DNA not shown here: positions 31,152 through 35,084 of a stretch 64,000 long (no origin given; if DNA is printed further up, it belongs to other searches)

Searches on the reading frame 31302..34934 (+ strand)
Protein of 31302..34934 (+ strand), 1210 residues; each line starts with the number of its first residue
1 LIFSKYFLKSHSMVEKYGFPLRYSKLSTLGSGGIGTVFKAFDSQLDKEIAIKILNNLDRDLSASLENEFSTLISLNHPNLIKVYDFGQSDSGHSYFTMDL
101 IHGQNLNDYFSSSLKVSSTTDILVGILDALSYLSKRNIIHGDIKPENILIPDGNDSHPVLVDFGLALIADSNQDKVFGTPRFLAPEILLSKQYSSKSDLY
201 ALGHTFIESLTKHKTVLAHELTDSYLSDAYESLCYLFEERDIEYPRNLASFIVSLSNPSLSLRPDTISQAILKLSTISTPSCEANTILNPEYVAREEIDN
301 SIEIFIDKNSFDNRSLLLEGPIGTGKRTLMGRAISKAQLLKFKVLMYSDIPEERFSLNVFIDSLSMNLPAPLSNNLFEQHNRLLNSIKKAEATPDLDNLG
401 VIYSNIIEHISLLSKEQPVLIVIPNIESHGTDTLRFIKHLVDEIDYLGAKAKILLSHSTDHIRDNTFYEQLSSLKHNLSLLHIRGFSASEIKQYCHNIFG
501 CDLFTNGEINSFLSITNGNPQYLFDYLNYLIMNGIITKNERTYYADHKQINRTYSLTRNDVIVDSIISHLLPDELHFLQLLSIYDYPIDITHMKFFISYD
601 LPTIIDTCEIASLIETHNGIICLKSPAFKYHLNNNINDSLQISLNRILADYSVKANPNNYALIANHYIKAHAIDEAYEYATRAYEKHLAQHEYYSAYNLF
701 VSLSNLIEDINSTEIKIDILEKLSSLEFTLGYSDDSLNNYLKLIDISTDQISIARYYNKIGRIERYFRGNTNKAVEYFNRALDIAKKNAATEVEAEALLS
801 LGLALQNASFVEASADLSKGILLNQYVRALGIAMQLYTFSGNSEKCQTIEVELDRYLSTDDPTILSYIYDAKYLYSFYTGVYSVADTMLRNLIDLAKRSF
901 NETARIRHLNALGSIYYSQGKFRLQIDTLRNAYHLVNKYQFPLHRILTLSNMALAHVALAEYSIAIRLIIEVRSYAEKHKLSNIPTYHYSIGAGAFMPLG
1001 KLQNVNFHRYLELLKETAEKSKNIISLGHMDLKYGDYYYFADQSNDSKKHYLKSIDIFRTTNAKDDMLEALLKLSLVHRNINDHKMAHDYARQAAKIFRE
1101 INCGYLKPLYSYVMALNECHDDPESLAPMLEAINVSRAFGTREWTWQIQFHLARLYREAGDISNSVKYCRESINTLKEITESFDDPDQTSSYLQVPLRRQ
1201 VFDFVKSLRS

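Call 36: search_protein_families(library=ncbifam, proteins=[window:31302-34934:+], max_evalue=0.001)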
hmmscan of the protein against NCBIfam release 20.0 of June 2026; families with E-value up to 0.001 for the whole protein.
window:31302-34934:+ (1210 aa): 17 families
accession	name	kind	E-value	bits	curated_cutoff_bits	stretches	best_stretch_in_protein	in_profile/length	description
NF033483.0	PknB_PASTA_kin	equivalog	3.1e-41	142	450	1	22-213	8-205/563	Stk1 family PASTA domain-containing Ser/Thr kinase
NF047741.1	antiphage_MADS6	equivalog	4.7e-35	121.2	460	2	22-136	496-610/612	methylation-associated defense system protein kinase MAD6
NF052427.1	StpK7MSMEG_1200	equivalog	4.3e-25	88.2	900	1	25-219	11-212/601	serine/threonine protein kinase StpK7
TIGR03903.1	TOMM_kin_cyc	equivalog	2.7e-24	85.2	705.75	1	46-217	3-190/1267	TOMM system kinase/cyclase fusion protein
NF043056.1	T4SS_LegK1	equivalog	1.8e-18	66.5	550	1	39-205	99-279/516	Dot/Icm T4SS effector kinase LegK1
NF038150.1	lanthi_synth_IV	equivalog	3.3e-16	58.8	650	1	35-279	203-458/851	class IV lanthionine synthetase LanL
NF009651.0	PRK13184.1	equivalog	5.4e-16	57.7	839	1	22-211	3-226/932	serine/threonine-protein kinase PknD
NF038151.1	lanthi_synth_III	equivalog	2.2e-12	46.2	575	1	54-216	259-429/833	class III lanthionine synthetase LanKC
NF033442.0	BREX_PglW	equivalog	9.3e-12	43.5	990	1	24-206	515-700/1391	BREX system serine/threonine kinase PglW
NF058632.1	SerThrKinPrkT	equivalog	1.3e-09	37.5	280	1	22-151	22-151/322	serine/threonine protein kinase PrkT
TIGR03724.2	arch_bud32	equivalog_domain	5.4e-09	35.8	125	1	89-175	63-140/193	KEOPS complex kinase/ATPase Bud32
NF053617.1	SARPRegAfsRStmc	equivalog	6.8e-08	30.9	1430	1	1018-1179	766-929/986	SARP-family global regulator AfsR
NF007174.0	PRK09605.1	equivalog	6.5e-06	24.9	447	1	57-176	374-483/535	bifunctional N(6)-L-threonylcarbamoyladenine synthase/serine/threonine protein kinase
NF011463.0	PRK14879.1-4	equivalog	1.3e-05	24.7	188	1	94-175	93-169/237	Kae1-associated kinase Bud32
NF011462.0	PRK14879.1-3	equivalog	6.6e-05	22.8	174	1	93-171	66-133/192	Kae1-associated kinase Bud32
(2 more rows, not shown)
